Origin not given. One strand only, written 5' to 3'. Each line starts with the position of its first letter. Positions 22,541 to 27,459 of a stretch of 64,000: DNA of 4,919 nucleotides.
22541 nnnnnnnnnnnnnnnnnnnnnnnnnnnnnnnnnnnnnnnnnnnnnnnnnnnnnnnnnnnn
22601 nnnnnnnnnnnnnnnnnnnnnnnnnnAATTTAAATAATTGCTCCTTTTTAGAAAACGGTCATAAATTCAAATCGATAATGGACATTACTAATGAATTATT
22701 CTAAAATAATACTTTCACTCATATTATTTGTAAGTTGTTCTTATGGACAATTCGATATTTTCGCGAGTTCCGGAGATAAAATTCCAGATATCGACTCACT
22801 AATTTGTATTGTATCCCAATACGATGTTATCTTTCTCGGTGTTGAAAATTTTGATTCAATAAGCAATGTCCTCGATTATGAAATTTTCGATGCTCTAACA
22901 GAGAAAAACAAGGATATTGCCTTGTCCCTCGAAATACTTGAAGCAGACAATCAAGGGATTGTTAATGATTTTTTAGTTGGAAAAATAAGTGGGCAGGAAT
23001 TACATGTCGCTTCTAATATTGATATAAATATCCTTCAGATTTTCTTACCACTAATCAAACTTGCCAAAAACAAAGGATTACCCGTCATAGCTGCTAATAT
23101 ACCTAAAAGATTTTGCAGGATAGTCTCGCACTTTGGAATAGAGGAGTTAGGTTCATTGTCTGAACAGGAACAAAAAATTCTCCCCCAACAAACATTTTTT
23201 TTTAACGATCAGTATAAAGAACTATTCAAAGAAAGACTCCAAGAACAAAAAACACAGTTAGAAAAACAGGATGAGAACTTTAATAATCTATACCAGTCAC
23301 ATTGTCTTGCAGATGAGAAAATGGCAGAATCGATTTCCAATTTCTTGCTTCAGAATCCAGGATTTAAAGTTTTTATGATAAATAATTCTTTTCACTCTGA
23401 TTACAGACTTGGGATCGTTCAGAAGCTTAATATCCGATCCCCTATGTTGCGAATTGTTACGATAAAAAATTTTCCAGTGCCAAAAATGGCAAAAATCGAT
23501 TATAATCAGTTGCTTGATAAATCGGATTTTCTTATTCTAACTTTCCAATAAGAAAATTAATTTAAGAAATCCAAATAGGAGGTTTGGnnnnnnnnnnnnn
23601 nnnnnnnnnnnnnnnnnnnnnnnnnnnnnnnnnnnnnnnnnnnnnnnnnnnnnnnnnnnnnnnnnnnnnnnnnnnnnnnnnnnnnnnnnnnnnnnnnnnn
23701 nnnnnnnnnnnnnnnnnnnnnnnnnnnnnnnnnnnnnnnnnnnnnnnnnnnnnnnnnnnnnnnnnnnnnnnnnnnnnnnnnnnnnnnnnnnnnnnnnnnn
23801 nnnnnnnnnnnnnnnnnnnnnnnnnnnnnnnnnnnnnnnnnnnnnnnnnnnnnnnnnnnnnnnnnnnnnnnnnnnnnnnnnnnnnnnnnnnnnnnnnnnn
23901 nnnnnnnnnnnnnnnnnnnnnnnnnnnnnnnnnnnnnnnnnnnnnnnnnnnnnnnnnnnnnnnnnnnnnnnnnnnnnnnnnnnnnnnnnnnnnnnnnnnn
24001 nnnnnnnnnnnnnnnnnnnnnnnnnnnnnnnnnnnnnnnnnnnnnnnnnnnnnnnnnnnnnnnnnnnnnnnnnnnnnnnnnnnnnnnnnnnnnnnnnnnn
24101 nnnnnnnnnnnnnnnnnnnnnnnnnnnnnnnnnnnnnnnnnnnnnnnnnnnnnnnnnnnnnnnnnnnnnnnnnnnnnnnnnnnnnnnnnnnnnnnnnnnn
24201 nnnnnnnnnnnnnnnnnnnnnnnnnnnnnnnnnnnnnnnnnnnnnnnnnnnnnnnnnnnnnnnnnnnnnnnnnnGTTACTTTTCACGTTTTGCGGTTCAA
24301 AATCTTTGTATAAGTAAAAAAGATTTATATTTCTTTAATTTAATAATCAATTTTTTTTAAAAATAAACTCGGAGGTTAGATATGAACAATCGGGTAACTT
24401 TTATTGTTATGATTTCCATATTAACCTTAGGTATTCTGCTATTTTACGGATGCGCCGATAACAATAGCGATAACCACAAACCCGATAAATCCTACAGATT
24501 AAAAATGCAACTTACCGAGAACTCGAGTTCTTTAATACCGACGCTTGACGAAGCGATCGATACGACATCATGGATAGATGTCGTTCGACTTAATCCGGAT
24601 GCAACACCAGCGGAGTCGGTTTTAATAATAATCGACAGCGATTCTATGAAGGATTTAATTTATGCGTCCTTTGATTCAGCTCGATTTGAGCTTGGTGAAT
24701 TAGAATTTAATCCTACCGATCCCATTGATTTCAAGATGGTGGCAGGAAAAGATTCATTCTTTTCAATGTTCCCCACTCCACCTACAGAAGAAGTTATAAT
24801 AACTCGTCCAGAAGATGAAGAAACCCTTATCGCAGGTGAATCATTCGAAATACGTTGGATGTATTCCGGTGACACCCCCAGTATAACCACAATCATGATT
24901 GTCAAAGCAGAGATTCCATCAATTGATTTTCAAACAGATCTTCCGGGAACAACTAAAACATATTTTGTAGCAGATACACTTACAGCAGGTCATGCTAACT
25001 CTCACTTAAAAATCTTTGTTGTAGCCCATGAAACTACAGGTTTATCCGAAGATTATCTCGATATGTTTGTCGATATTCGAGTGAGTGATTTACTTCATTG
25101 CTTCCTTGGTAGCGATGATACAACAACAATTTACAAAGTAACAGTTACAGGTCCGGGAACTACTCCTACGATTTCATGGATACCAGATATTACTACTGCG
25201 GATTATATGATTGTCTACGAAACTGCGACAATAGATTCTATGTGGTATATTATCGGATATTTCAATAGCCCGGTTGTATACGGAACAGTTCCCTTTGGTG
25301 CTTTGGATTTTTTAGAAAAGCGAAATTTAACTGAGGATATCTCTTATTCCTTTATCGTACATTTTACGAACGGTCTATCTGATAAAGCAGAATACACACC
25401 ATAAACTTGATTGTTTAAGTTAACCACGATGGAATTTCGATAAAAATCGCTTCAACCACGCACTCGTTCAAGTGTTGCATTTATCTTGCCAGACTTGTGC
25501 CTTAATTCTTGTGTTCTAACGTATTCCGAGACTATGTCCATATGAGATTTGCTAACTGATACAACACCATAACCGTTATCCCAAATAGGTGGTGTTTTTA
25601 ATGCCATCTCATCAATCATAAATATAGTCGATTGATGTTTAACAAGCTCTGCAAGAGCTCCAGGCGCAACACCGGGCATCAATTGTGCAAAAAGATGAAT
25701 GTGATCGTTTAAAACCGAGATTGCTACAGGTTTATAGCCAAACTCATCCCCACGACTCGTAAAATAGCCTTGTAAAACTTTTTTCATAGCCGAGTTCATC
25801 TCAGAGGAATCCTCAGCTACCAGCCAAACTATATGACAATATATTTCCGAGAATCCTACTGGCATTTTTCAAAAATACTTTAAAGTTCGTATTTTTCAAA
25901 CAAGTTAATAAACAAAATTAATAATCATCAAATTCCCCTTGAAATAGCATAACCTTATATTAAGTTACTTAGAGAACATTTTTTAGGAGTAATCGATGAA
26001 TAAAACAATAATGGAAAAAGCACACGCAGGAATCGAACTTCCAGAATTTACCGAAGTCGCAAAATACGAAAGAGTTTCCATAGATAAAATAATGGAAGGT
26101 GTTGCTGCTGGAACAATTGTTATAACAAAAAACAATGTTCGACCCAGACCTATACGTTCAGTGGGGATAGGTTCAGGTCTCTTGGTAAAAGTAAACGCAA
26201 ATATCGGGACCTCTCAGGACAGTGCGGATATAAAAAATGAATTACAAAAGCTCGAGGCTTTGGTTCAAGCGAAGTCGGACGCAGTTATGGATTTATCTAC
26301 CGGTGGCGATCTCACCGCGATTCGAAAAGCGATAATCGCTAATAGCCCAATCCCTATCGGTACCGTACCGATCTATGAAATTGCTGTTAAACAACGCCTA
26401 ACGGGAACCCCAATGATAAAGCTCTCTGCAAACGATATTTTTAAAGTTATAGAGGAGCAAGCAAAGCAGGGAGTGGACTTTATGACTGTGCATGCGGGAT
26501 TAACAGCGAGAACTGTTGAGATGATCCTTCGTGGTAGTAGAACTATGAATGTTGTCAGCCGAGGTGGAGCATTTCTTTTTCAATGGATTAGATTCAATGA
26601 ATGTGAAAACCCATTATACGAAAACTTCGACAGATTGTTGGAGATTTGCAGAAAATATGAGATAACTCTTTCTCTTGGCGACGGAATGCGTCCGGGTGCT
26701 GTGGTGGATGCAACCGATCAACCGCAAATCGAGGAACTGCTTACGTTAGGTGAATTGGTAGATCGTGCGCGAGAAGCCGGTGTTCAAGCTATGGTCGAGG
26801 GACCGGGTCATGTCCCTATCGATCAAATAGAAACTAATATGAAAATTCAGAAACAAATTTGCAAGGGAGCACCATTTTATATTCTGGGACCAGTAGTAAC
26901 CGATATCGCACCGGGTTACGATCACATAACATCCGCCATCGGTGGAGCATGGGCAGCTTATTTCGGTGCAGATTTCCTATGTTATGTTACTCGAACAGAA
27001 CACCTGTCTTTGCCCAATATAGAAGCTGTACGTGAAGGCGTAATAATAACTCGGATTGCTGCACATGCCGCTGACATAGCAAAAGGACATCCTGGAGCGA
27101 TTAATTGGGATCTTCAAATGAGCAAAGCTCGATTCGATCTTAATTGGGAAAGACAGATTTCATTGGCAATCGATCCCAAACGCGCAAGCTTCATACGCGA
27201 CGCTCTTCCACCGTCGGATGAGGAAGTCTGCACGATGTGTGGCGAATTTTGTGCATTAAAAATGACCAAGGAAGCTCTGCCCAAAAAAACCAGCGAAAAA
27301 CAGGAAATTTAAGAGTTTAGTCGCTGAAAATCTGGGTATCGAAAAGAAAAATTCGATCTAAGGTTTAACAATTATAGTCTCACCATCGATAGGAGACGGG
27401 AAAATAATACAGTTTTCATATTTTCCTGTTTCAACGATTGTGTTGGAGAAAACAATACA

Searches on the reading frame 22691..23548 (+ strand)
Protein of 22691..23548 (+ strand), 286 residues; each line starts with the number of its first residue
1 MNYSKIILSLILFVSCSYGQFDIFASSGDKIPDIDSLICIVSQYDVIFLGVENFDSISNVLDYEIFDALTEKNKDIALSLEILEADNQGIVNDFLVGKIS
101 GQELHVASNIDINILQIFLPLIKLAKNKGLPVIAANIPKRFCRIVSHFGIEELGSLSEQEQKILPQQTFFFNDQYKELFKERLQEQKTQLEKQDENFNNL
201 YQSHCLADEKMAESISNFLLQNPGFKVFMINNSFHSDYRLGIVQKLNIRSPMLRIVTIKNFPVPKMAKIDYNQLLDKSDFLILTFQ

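Call 75: search_protein_families(library=pfam, proteins=[window:22691-23548:+], max_evalue=0.00001)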
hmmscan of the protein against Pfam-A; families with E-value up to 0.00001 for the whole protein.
window:22691-23548:+ (286 aa): 1 family
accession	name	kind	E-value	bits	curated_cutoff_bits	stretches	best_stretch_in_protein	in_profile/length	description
PF04187.18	Cofac_haem_bdg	-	1.6e-38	133.3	27.7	1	41-246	5-213/213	Haem-binding uptake, Tiki superfamily, ChaN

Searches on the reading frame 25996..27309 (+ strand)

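Call 35: search_protein_families(library=pfam, proteins=[window:25996-27309:+], max_evalue=0.00001)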
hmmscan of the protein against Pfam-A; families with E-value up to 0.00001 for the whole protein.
window:25996-27309:+ (438 aa): 1 family
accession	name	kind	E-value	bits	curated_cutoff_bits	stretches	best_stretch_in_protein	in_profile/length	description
PF01964.24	ThiC_Rad_SAM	-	1.6e-187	623.9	25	1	4-425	1-419/420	Radical SAM ThiC family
